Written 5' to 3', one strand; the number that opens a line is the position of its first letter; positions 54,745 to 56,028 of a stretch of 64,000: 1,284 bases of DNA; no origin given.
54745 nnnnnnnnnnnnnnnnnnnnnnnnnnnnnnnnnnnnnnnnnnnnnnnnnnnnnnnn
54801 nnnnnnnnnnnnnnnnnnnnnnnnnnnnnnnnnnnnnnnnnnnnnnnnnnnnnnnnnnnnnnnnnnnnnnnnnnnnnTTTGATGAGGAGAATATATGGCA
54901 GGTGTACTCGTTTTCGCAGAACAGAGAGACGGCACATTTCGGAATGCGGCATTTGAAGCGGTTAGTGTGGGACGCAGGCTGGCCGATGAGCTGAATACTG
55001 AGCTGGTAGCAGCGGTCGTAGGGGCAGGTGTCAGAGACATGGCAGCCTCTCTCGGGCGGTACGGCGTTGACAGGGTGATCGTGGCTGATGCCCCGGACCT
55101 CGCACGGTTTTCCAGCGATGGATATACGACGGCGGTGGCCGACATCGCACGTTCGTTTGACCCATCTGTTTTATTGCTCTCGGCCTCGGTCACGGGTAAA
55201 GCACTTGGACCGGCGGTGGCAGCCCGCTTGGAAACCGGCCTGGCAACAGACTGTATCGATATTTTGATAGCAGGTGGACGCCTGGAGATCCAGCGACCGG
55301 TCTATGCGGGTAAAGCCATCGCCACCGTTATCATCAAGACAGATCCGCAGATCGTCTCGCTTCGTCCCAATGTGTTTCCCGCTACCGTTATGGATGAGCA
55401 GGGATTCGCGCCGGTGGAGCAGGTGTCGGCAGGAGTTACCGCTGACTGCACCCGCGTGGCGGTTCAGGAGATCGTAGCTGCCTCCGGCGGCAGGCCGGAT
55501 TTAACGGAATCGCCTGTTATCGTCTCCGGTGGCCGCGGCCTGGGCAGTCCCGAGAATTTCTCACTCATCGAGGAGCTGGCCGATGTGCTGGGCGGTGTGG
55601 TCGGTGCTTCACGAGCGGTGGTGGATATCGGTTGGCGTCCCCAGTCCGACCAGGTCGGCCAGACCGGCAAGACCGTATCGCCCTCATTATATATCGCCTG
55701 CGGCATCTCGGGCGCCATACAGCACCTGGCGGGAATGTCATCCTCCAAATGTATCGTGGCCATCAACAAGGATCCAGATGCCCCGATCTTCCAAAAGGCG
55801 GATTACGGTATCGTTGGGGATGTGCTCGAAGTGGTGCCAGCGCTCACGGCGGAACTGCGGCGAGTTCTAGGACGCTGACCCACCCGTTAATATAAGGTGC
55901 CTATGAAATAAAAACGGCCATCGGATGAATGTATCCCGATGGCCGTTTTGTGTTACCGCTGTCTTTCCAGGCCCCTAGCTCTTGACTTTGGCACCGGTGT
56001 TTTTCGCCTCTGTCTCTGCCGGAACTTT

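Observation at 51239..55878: etfB and etfA separated by a PLP-dependent Cys/Met-metabolism enzyme, downstream of a B12-domain-less methylmalonyl-CoA mutase subunit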

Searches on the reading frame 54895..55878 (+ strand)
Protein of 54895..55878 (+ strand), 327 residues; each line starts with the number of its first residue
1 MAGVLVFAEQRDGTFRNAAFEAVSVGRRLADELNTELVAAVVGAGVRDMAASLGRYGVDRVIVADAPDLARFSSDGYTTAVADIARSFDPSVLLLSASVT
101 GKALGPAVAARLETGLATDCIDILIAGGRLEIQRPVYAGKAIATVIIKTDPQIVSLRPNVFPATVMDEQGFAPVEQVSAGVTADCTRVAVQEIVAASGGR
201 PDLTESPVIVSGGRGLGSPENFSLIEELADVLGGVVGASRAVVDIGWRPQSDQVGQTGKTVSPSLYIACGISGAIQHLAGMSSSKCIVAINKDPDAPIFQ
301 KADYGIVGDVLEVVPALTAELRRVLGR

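Call 3: search_protein_families(library=pfam, proteins=[window:54895-55878:+])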
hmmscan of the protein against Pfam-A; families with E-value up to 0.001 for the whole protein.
window:54895-55878:+ (327 aa): 2 families
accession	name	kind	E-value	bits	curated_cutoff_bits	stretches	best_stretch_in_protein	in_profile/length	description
PF01012.27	ETF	-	2.3e-43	148.6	26.7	1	4-179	1-178/181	Electron transfer flavoprotein domain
PF00766.25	ETF_alpha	-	2e-37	127.4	27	1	202-282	1-81/81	Electron transfer flavoprotein FAD-binding domain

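Call 4: search_protein_families(library=ncbifam, proteins=[window:54895-55878:+])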
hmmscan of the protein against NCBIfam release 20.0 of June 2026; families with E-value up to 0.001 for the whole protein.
window:54895-55878:+ (327 aa): 5 families
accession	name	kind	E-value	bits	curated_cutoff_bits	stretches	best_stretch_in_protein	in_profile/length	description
NF042970.1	AcrlCoAredClosAcrA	equivalog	1.1e-86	291.2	600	2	130-322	160-358/360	acryloyl-CoA reductase electron transfer subunit beta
NF008884.0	PRK11916.1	equivalog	5e-44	150.9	528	1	47-323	38-312/312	electron transfer flavoprotein subunit alpha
NF038209.1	mft_etfA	equivalog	8.2e-43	146.8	240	1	39-321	27-302/303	mycofactocin-associated electron transfer flavoprotein alpha subunit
NF002889.0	PRK03363.1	equivalog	4.5e-41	141.1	549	1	55-323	46-313/313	electron transfer flavoprotein subunit alpha/FixB family protein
NF051845.1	EtFlavAlphaProt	equivalog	3.3e-35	121.9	600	1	21-320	110-398/406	electron transfer flavoprotein subunit alpha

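Call 20: search_solved_structures(query=window:54895-55878:+, show_alignments=1)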
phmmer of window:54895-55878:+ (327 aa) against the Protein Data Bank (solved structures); distinct sequences matched with E-value up to 0.001: 15.
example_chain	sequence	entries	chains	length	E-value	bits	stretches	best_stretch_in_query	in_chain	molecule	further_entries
6fah_A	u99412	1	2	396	2.9e-81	276.4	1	3-324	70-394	Caffeyl-CoA reductase-Etf complex subunit CarE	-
5ol2_A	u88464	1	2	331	1.9e-72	247.5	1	1-321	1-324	Electron transfer flavoprotein large subunit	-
4kpu_A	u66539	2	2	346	5.8e-69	236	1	6-322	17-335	Electron transfer flavoprotein alpha subunit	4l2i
7koe_B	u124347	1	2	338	1.4e-65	224.9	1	5-326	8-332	Electron transfer flavoprotein, alpha subunit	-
1efv_A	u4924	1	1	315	2.7e-57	197.7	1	3-322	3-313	ELECTRON TRANSFER FLAVOPROTEIN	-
1t9g_R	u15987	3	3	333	4.1e-57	197.1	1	4-322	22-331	Electron transfer flavoprotein alpha-subunit, mitochondrial | Electron transfer flavoprotein alpha-subunit, mitochondrial precursor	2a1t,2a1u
1efp_A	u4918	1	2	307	4.8e-57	196.9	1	4-321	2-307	PROTEIN (ELECTRON TRANSFER FLAVOPROTEIN)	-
7qh2_A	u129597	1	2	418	8.2e-56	192.8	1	3-318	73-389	Lactate dehydrogenase (NAD(+),ferredoxin) subunit LctC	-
5ow0_A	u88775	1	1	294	9.4e-48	166.4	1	80-321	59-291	Electron transfer flavoprotein, alpha subunit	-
1o94_D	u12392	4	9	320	2.1e-42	148.8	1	4-321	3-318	ELECTRON TRANSFER FLAVOPROTEIN ALPHA-SUBUNIT | ELECTRON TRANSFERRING FLAVOPROTEIN ALPHA-SUBUNIT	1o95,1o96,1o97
3clu_D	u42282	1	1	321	2.2e-42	148.7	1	1-321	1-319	Electron transfer flavoprotein subunit alpha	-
3clt_D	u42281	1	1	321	4.7e-42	147.7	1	1-321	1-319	Electron transfer flavoprotein subunit alpha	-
3clr_D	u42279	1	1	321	8.1e-42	146.9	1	1-321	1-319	Electron transfer flavoprotein subunit alpha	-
3cls_D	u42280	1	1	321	1.1e-41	146.4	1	1-321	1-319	Electron transfer flavoprotein subunit alpha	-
3ih5_A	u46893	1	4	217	7.2e-20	74.8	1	4-165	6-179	Electron transfer flavoprotein alpha-subunit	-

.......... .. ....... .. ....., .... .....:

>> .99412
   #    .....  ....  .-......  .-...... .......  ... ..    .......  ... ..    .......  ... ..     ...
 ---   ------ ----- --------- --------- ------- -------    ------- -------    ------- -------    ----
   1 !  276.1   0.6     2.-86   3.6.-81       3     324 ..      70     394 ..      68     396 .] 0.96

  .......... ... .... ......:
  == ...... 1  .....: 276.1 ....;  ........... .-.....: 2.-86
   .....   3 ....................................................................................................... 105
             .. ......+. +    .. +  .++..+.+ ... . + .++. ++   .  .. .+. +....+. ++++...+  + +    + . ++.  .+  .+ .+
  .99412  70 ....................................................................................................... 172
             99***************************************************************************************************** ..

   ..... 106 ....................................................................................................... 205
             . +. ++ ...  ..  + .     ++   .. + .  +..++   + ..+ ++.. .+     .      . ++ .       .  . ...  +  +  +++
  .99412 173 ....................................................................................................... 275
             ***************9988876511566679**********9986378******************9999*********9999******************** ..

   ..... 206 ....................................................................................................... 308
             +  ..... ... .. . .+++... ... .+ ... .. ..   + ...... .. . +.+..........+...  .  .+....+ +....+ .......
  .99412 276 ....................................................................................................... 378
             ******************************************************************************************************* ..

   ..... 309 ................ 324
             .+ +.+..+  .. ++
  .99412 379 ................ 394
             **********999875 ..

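Call 39: find_homologous_proteins(query=window:54895-55878:+)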
Query window:54895-55878:+ (327 aa): 8000 proteins with E <= 0.001 among 8000 candidates; the best 120 are listed.
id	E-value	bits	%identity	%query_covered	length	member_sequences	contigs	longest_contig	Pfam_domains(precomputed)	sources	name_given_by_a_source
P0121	9.0e-200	680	99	100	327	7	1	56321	PF01012.28,PF00766.26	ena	-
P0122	4.8e-186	635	93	100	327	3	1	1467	PF01012.28,PF00766.26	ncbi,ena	-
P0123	2.7e-156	538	76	100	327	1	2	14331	PF01012.28,PF00766.26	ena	-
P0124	3.2e-155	534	76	100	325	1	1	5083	PF01012.28,PF00766.26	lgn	-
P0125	3.7e-155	534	77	100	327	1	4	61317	PF01012.28,PF00766.26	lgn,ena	-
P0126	1.2e-151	522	75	100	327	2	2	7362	PF01012.28,PF00766.26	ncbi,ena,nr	ncbi:MAG: electron transfer flavoprotein subunit alpha/FixB family protein [Candidatus Latescibacter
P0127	1.5e-144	499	72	100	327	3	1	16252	PF01012.28,PF00766.26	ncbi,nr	ncbi:MAG: electron transfer flavoprotein subunit alpha/FixB family protein [Candidatus Latescibacter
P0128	4.3e-142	491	71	99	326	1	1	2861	PF01012.28,PF00766.26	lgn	-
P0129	3.0e-139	482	70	100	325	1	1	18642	PF01012.28,PF00766.26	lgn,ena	-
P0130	8.5e-138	477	69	100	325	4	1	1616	PF01012.28,PF00766.26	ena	-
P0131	3.7e-134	465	69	100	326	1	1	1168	PF01012.28,PF00766.26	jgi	jgi:electron transfer flavoprotein alpha subunit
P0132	6.6e-124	431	62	98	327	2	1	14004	PF01012.28,PF00766.26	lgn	-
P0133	7.0e-122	425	59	99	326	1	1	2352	PF01012.28,PF00766.26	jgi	jgi:electron transfer flavoprotein alpha subunit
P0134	1.1e-118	414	59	99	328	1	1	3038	PF01012.28,PF00766.26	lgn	-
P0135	2.2e-118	413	57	99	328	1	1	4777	PF01012.28,PF00766.26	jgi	-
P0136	3.6e-118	412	58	99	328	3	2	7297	PF01012.28,PF00766.26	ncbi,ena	-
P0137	1.5e-117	410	95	63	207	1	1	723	PF01012.28,PF00766.26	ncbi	ncbi:uncharacterized protein METZ01_LOCUS483268, partial [marine metagenome]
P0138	6.5e-117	408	58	99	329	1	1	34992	PF01012.28,PF00766.26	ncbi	-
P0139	1.8e-116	407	58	99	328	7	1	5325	PF01012.28,PF00766.26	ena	-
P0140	1.9e-116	407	57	99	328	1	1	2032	PF01012.28,PF00766.26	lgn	-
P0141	3.4e-116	406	58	99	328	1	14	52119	PF01012.28,PF00766.26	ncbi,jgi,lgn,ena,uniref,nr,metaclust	ncbi:MAG: electron transfer flavoprotein subunit alpha [Candidatus Schekmanbacteria bacterium RIFCSP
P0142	5.8e-116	405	55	99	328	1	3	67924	PF01012.28,PF00766.26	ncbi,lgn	-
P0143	6.0e-116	405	58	99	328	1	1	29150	PF01012.28,PF00766.26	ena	-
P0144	7.3e-116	405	60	98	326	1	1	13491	PF01012.28,PF00766.26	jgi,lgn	jgi:electron transfer flavoprotein alpha subunit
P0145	8.3e-116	405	56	99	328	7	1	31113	PF01012.28,PF00766.26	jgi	-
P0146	8.3e-116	405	57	99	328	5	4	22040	PF01012.28,PF00766.26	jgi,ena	jgi:electron transfer flavoprotein alpha subunit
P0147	8.6e-116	405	57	98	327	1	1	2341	PF01012.28,PF00766.26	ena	-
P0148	1.3e-115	404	55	99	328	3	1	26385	PF01012.28,PF00766.26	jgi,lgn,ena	-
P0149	2.2e-115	403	58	99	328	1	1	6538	PF01012.28,PF00766.26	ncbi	-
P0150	2.4e-115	403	57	99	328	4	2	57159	PF01012.28,PF00766.26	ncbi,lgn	-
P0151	4.7e-115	402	57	99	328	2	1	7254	PF01012.28,PF00766.26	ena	-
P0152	8.3e-115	401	60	98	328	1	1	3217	PF01012.28,PF00766.26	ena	-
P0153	8.4e-115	401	56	99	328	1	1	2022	PF01012.28,PF00766.26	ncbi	-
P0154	9.8e-115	401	57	98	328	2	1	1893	PF01012.28,PF00766.26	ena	-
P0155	1.3e-114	401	56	99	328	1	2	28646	PF01012.28,PF00766.26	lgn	-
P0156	1.4e-114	401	77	78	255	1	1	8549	PF01012.28,PF00766.26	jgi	jgi:electron transfer flavoprotein alpha subunit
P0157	1.5e-114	401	56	98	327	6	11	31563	PF01012.28,PF00766.26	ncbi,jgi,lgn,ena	-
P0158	1.5e-114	401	57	98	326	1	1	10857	PF01012.28,PF00766.26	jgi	jgi:electron transfer flavoprotein alpha subunit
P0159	2.4e-114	400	56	99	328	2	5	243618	PF01012.28,PF00766.26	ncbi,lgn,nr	ncbi:MAG: electron transfer flavoprotein subunit alpha/FixB family protein [candidate division KSB1 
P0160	4.8e-114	399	57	98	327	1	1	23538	PF01012.28,PF00766.26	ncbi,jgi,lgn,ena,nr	ncbi:electron transfer flavoprotein subunit alpha [candidate division KSB1 bacterium 4572_119]|nr:MA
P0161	5.0e-114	399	56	99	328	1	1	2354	PF01012.28,PF00766.26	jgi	jgi:electron transfer flavoprotein alpha subunit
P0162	5.9e-114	399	59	99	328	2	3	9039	PF01012.28,PF00766.26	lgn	-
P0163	6.4e-114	399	56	99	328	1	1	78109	PF01012.28,PF00766.26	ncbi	-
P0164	6.8e-114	398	55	98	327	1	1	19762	PF01012.28,PF00766.26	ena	-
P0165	7.1e-114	398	55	98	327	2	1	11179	PF01012.28,PF00766.26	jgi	jgi:electron transfer flavoprotein alpha subunit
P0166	8.1e-114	398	55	99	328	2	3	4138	PF01012.28,PF00766.26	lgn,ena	-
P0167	8.7e-114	398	56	99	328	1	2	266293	PF01012.28,PF00766.26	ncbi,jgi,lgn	jgi:electron transfer flavoprotein alpha subunit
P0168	9.0e-114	398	56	99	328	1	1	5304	PF01012.28,PF00766.26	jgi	-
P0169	9.3e-114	398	57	98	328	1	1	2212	PF01012.28,PF00766.26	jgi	-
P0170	1.2e-113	398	56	100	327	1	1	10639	PF01012.28,PF00766.26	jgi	jgi:electron transfer flavoprotein alpha subunit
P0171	1.6e-113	397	56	99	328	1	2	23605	PF01012.28,PF00766.26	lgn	-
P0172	1.8e-113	397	61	98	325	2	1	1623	PF01012.28,PF00766.26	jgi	jgi:electron transfer flavoprotein alpha subunit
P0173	1.8e-113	397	56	99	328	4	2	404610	PF01012.28,PF00766.26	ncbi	-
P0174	1.8e-113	397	56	99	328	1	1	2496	PF01012.28,PF00766.26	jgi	jgi:electron transfer flavoprotein alpha subunit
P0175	4.6e-113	396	55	99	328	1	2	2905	PF01012.28,PF00766.26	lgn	-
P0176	7.4e-113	395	56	99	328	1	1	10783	PF01012.28,PF00766.26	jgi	-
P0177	1.0e-112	395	58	99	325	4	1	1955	PF01012.28,PF00766.26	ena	-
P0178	1.3e-112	394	58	99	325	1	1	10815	PF01012.28,PF00766.26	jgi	jgi:electron transfer flavoprotein alpha subunit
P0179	1.6e-112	394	57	98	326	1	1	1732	PF01012.28,PF00766.26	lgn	-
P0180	1.9e-112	394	56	99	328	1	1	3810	PF01012.28,PF00766.26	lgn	-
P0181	3.4e-112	393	59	98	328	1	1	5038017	PF01012.28,PF00766.26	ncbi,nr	ncbi:MAG: electron transfer flavoprotein subunit alpha/FixB family protein [Gemmatimonadota bacteriu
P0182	3.6e-112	393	59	98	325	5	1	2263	PF01012.28,PF00766.26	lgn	-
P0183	5.4e-112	392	55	99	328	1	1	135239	PF01012.28,PF00766.26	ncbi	-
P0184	6.5e-112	392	58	99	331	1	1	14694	PF01012.28,PF00766.26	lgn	-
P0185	7.4e-112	392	54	98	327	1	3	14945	PF01012.28,PF00766.26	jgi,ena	-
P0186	7.6e-112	392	58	98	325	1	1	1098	PF01012.28,PF00766.26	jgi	jgi:electron transfer flavoprotein alpha subunit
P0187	7.6e-112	392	55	99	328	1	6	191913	PF01012.28,PF00766.26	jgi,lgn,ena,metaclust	metaclust:\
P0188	9.1e-112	391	55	99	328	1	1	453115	PF01012.28,PF00766.26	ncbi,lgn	ncbi:MAG: electron transfer flavoprotein subunit alpha/FixB family protein [Candidatus Zhuqueibacter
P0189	1.6e-111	391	54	99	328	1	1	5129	PF01012.28,PF00766.26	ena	-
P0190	1.6e-111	391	58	98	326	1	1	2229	PF01012.28,PF00766.26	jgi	-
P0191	1.9e-111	390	55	99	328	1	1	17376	PF01012.28,PF00766.26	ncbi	-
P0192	2.0e-111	390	60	99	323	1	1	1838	PF01012.28,PF00766.26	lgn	-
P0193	2.7e-111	390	58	98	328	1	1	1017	PF01012.28,PF00766.26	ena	-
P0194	3.7e-111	389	58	98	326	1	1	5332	PF01012.28,PF00766.26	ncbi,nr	ncbi:electron transfer flavoprotein subunit alpha/FixB family protein [candidate division KSB1 bacte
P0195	4.2e-111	389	54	99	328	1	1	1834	PF01012.28,PF00766.26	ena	-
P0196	4.6e-111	389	55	99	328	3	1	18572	PF01012.28,PF00766.26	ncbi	-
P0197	7.5e-111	388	55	99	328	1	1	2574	PF01012.28,PF00766.26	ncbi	-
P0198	7.7e-111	388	55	99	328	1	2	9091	PF01012.28,PF00766.26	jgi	-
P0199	7.8e-111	388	54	99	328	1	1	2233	PF01012.28,PF00766.26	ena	-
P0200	7.9e-111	388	54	99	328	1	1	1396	PF01012.28,PF00766.26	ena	-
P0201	9.3e-111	388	56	98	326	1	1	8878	PF01012.28,PF00766.26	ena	-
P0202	9.6e-111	388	58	99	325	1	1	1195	PF01012.28,PF00766.26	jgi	-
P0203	1.3e-110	388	55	98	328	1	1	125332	PF01012.28,PF00766.26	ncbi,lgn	-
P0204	1.7e-110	387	56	99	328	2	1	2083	PF01012.28,PF00766.26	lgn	-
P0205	2.2e-110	387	54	99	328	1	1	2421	PF01012.28,PF00766.26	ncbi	-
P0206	2.5e-110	387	58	98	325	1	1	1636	PF01012.28,PF00766.26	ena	-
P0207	2.9e-110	387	58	98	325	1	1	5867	PF01012.28,PF00766.26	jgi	jgi:electron transfer flavoprotein alpha subunit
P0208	3.7e-110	386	56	98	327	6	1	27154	PF01012.28,PF00766.26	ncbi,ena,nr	ncbi:MAG: electron transfer flavoprotein subunit alpha/FixB family protein [Planctomycetes bacterium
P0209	4.0e-110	386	54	99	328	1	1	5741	PF01012.28,PF00766.26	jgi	-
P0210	5.7e-110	386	62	89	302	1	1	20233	PF01012.28,PF00766.26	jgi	-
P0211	7.3e-110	385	55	99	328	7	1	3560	PF01012.28,PF00766.26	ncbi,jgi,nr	ncbi:MAG: electron transfer flavoprotein subunit alpha/FixB family protein [bacterium]|jgi:electron 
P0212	7.5e-110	385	57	99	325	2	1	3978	PF01012.28,PF00766.26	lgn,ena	-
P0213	1.0e-109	385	57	98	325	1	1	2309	PF01012.28,PF00766.26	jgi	jgi:electron transfer flavoprotein alpha subunit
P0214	1.4e-109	384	56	99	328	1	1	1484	PF01012.28,PF00766.26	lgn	-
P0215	1.4e-109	384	54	99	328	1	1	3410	PF01012.28,PF00766.26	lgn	-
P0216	2.1e-109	384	58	99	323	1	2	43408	PF01012.28,PF00766.26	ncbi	-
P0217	2.5e-109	383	57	99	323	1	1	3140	PF01012.28,PF00766.26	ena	-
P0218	2.9e-109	383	58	98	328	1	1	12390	PF01012.28,PF00766.26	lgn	-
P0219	3.0e-109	383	58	98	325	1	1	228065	PF01012.28,PF00766.26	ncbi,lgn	-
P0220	3.2e-109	383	58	99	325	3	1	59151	PF01012.28,PF00766.26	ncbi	-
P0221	3.6e-109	383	57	99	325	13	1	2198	PF01012.28,PF00766.26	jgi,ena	-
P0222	3.9e-109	383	54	99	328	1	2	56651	PF01012.28,PF00766.26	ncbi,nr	ncbi:MAG: electron transfer flavoprotein subunit alpha/FixB family protein [candidate division KSB1 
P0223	4.0e-109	383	56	99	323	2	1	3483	PF01012.28,PF00766.26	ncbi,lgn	-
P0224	4.9e-109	382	59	98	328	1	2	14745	PF01012.28,PF00766.26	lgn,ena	-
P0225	5.0e-109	382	55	98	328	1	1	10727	PF01012.28,PF00766.26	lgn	-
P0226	5.2e-109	382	53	99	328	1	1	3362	PF01012.28,PF00766.26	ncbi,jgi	-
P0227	8.3e-109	382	58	98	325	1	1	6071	PF01012.28,PF00766.26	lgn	-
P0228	9.7e-109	382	56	99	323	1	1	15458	PF01012.28,PF00766.26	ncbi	-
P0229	1.0e-108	381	57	99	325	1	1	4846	PF01012.28,PF00766.26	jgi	jgi:electron transfer flavoprotein alpha subunit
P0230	1.4e-108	381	57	100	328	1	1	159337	PF01012.28,PF00766.26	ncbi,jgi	ncbi:MAG: electron transfer flavoprotein subunit alpha/FixB family protein [Planctomycetota bacteriu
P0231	1.6e-108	381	54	99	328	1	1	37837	PF01012.28,PF00766.26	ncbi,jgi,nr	ncbi:MAG: electron transfer flavoprotein subunit alpha/FixB family protein [Calditrichaeota bacteriu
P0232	2.1e-108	380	56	99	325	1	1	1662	PF01012.28,PF00766.26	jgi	-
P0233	3.0e-108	380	59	100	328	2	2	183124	PF01012.28,PF00766.26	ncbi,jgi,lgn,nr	ncbi:MAG: electron transfer flavoprotein subunit alpha/FixB family protein [Planctomycetota bacteriu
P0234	3.9e-108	380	58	99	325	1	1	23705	PF01012.28,PF00766.26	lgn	-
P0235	4.4e-108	379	56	99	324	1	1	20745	PF01012.28,PF00766.26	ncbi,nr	ncbi:MAG: electron transfer flavoprotein subunit alpha/FixB family protein [Deltaproteobacteria bact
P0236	4.5e-108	379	56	99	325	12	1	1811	PF01012.28,PF00766.26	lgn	-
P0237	4.7e-108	379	57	99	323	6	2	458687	PF01012.28,PF00766.26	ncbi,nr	ncbi:MAG: electron transfer flavoprotein subunit alpha/FixB family protein [Bacteroidetes bacterium]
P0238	4.7e-108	379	56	99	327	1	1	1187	PF01012.28,PF00766.26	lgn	-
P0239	6.1e-108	379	57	99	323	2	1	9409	PF01012.28,PF00766.26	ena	-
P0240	8.0e-108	378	55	99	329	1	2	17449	PF01012.28,PF00766.26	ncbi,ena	ncbi:MAG: electron transfer flavoprotein subunit alpha/FixB family protein [Planctomycetota bacteriu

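Call 41: find_encoding_contigs(protein=P0132, flank=7000, max_places=1)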
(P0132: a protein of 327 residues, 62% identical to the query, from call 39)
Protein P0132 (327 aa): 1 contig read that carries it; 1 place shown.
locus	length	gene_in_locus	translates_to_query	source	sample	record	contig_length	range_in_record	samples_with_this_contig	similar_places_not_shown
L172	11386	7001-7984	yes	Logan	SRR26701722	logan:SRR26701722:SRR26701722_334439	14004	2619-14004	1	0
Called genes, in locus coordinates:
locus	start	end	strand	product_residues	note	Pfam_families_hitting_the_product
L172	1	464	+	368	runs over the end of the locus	PF22614:Slo-like_RCK, PF02254:TrkA_N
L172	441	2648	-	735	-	PF13620:CarboxypepD_reg, PF13715:CarbopepD_reg_2, PF07715:Plug, PF00593:TonB_dep_Rec_b-barrel, PF25183:OMP_b-brl_4 (faint)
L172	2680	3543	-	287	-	-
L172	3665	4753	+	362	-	PF02690:Na_Pi_cotrans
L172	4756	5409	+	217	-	PF01895:PhoU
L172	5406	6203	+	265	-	PF02129:Peptidase_S15 (faint), PF00561:Abhydrolase_1, PF12146:Hydrolase_4, PF12697:Abhydrolase_6, PF20408:Abhydrolase_11 (faint), PF00326:Peptidase_S9 (faint), PF08840:BAAT_C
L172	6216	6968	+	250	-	PF01012:ETF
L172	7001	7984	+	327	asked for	PF01012:ETF, PF00766:ETF_alpha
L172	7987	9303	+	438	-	PF00890:FAD_binding_2 (weak), PF01266:DAO, PF01494:FAD_binding_3, PF01946:Thi4, PF03486:HI0933_like, PF12831:FAD_oxidored, PF13450:NAD_binding_8, PF26311:ETF-QO_FixC_C, +3 more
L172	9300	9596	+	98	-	PF05187:Fer4_ETF_QO, PF12797:Fer4_2 (faint), PF13237:Fer4_10 (weak), PF13187:Fer4_9 (weak)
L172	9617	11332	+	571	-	PF00528:BPD_transp_1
